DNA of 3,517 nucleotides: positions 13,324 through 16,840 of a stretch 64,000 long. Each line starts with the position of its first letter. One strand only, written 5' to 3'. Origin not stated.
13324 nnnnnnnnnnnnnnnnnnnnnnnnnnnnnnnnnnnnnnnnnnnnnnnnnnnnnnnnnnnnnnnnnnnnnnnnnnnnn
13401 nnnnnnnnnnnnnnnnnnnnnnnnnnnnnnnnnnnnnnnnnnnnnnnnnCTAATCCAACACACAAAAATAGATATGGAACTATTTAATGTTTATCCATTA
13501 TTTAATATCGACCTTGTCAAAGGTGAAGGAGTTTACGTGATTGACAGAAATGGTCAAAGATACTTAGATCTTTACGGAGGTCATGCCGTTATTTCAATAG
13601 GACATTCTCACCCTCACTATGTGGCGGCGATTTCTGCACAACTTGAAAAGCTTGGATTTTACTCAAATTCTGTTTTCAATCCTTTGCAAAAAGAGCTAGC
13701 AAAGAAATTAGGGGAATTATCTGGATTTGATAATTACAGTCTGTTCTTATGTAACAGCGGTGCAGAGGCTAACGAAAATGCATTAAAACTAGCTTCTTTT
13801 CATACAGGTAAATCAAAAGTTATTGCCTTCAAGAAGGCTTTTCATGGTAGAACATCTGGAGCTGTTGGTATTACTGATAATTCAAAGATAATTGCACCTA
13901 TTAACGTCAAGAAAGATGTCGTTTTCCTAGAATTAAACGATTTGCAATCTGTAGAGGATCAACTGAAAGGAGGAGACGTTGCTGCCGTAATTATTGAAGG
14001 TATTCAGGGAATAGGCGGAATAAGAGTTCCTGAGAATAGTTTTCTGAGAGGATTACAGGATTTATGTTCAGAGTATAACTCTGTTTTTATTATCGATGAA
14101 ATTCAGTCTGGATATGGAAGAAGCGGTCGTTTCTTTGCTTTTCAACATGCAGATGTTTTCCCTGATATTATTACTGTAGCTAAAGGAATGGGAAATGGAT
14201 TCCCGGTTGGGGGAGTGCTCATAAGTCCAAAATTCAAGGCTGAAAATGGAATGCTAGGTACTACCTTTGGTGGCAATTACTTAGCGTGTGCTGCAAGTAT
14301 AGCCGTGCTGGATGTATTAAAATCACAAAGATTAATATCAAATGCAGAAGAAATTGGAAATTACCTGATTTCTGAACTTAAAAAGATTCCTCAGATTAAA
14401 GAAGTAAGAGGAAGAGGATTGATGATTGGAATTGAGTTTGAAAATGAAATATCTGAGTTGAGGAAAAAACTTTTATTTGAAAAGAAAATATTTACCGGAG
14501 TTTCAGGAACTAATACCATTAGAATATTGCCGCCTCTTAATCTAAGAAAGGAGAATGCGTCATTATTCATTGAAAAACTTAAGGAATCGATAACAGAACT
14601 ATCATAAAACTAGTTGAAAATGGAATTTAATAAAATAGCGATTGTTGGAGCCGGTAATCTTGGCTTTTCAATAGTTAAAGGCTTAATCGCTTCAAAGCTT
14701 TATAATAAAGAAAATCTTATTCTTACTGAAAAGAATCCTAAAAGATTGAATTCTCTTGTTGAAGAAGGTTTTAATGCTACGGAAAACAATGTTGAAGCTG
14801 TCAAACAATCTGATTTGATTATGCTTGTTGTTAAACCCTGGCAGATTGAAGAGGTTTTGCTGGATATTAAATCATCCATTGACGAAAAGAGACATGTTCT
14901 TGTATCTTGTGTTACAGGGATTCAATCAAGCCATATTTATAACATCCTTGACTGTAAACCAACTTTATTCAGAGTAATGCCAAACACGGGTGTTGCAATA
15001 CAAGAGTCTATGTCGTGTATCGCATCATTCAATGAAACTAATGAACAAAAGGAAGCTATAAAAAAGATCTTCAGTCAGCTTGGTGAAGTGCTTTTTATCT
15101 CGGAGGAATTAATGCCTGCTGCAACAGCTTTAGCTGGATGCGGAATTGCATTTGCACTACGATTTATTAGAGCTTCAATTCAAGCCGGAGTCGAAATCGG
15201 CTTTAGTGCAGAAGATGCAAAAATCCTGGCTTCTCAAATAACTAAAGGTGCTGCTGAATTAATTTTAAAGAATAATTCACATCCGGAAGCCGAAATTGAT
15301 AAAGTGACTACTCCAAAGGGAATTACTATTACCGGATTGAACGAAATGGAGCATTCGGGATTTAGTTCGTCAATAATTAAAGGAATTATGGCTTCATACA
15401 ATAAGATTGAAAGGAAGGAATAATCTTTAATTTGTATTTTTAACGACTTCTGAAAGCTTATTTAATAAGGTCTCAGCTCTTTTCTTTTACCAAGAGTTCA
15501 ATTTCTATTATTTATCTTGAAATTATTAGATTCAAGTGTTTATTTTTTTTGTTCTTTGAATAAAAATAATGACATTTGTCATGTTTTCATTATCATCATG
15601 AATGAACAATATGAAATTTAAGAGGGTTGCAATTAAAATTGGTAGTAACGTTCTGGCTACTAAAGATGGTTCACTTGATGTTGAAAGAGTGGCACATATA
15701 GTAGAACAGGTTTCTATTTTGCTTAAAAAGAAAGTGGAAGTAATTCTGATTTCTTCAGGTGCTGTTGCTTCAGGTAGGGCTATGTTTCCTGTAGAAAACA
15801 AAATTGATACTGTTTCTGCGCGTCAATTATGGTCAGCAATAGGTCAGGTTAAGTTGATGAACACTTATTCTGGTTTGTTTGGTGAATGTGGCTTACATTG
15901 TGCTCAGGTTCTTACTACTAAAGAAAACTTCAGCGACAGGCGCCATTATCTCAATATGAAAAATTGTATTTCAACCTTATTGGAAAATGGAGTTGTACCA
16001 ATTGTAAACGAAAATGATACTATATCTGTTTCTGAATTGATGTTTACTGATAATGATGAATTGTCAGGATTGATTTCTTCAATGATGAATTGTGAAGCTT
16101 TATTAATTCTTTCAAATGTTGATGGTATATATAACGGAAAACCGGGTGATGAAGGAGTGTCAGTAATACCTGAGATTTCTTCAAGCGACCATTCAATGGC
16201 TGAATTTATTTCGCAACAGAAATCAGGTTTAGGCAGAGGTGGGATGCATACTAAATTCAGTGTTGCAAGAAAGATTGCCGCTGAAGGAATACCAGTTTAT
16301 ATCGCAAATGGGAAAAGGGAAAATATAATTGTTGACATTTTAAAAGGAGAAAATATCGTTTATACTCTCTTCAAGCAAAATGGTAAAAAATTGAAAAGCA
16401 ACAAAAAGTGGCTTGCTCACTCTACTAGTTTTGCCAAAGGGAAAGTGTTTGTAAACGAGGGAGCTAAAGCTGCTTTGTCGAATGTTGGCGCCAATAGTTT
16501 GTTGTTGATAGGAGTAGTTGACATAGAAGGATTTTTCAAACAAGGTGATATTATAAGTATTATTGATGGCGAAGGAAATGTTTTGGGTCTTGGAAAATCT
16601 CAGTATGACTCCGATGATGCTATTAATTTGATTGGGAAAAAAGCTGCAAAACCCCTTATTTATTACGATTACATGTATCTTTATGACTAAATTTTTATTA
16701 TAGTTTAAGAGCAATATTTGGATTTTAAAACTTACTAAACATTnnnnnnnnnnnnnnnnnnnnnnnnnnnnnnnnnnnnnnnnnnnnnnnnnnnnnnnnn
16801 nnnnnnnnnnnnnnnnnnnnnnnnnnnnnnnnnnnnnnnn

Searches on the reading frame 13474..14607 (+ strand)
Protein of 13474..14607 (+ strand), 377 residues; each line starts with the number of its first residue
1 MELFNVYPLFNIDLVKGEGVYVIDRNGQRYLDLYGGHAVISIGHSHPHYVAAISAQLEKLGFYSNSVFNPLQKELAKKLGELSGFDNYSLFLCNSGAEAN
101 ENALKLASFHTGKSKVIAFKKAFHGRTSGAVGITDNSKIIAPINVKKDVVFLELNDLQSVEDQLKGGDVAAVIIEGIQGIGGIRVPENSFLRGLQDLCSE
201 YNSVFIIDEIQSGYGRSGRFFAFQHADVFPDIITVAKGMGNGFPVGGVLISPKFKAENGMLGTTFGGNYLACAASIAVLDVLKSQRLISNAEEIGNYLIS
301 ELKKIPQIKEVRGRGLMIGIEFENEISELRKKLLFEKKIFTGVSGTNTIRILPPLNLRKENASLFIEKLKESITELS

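Call 78: search_protein_families(library=ncbifam, proteins=[window:13474-14607:+], max_evalue=1e-10)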
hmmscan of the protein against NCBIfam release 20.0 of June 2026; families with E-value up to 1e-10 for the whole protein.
window:13474-14607:+ (377 aa): 69 families (the best 25 are shown)
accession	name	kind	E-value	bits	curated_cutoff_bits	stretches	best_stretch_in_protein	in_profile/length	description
TIGR00707.1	argD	subfamily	2.2e-112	375.6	410.05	1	4-373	3-380/381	acetylornithine/succinylornithine family transaminase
NF002874.0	PRK03244.1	equivalog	4.9e-106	354.9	457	1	3-375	18-394/399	acetylornithine transaminase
NF002797.0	PRK02936.1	equivalog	1.1e-103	347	496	1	2-374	3-378/385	acetylornithine transaminase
NF002325.0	PRK01278.1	subfamily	1.8e-100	336.3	372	1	3-376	6-389/395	acetylornithine transaminase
NF004426.0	PRK05769.1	equivalog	6.5e-92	308.6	552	2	161-376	214-440/441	acetyl ornithine aminotransferase family protein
NF005993.0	PRK08117.1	subfamily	9.4e-89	298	574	2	146-376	183-430/433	aspartate aminotransferase family protein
NF003273.0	PRK04260.1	equivalog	1.8e-87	293.4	616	1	2-371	3-373/376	acetylornithine transaminase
NF042418.1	LysJ_Th_th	equivalog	9.2e-84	281.6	700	1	6-371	14-383/386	[LysW]-aminoadipate semialdehyde transaminase LysJ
NF003468.0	PRK05093.1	subfamily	1.4e-83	280.9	522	1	6-375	19-401/405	acetylornithine/succinyldiaminopimelate transaminase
NF045491.1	LysJ_Sulfobales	equivalog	2.5e-83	280.1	700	1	1-375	1-379/386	[LysW]-aminoadipate semialdehyde/glutamate semialdehyde transaminase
NF008570.0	PRK11522.1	equivalog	1.6e-79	267.7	612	1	20-376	79-457/464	putrescine aminotransferase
TIGR03246.1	arg_catab_astC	subfamily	1.3e-78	264.7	609.95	1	12-375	19-395/397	acetylornithine/succinylornithine family transaminase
NF009047.0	PRK12381.1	subfamily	6.2e-77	259.1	630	1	7-375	18-399/406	bifunctional succinylornithine transaminase/acetylornithine transaminase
NF053554.1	prodigi_MAP_PigE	equivalog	1.3e-75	255.3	850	1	15-328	405-733/837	prodigiosin MAP biosynthesis aminotransferase PigE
NF003087.0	PRK04013.1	equivalog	1.1e-74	251.8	528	1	12-362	8-347/364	acetylornithine/acetyl-lysine aminotransferase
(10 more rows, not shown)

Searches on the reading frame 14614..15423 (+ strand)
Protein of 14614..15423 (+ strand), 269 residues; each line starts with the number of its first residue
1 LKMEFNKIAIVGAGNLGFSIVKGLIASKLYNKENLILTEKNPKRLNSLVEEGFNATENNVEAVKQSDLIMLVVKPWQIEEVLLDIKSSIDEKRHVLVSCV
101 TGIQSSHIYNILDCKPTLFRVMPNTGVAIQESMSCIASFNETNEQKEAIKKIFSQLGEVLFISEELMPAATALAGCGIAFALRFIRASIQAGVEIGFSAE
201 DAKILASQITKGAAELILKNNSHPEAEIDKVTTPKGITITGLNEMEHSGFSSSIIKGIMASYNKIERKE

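Call 78: search_protein_families(library=ncbifam, proteins=[window:14614-15423:+], max_evalue=1e-10)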
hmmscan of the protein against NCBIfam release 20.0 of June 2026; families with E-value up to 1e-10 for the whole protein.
window:14614-15423:+ (269 aa): 6 families
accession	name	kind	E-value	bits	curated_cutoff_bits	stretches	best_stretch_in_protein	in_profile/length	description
TIGR00112.1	proC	equivalog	2.3e-66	224.1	196.75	1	8-265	1-260/263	pyrroline-5-carboxylate reductase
NF005813.0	PRK07679.1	exception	5.7e-38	130.9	404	1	5-260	3-260/279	pyrroline-5-carboxylate reductase ProI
NF008839.0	PRK11880.2-4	equivalog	3e-32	112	288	1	6-265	2-249/252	pyrroline-5-carboxylate reductase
NF005814.0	PRK07680.1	equivalog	6.3e-28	97.7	278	1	7-247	2-243/275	late competence protein ComER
NF005384.0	PRK06928.1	exception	2.7e-17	63.2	301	1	6-243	2-242/277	pyrroline-5-carboxylate reductase ProG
NF005063.0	PRK06476.1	equivalog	8.7e-17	61.5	254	1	7-267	2-255/258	pyrroline-5-carboxylate reductase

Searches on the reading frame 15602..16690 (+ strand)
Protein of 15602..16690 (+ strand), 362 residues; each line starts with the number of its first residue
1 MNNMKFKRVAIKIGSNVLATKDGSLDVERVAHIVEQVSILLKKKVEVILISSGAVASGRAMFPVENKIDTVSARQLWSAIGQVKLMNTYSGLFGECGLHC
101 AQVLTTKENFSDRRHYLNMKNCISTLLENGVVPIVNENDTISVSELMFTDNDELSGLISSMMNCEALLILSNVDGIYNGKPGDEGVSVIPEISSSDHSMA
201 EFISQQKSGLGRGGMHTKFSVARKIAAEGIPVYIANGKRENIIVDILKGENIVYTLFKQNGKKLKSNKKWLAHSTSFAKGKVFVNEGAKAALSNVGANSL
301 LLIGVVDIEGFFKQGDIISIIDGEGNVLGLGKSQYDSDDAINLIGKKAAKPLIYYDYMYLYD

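Call 78: search_protein_families(library=ncbifam, proteins=[window:15602-16690:+], max_evalue=1e-10)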
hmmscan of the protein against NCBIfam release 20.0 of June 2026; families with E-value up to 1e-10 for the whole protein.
window:15602-16690:+ (362 aa): 3 families
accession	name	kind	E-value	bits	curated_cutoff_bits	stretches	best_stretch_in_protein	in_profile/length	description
TIGR01027.1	proB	equivalog_domain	5.1e-94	315.4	186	1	7-349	1-341/363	glutamate 5-kinase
TIGR01092.1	P5CS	equivalog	5.7e-48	163.7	796.75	1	6-262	7-278/715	delta l-pyrroline-5-carboxylate synthetase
NF040647.1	IPPK_Arch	equivalog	2.1e-13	50.1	120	1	11-254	3-256/259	isopentenyl phosphate kinase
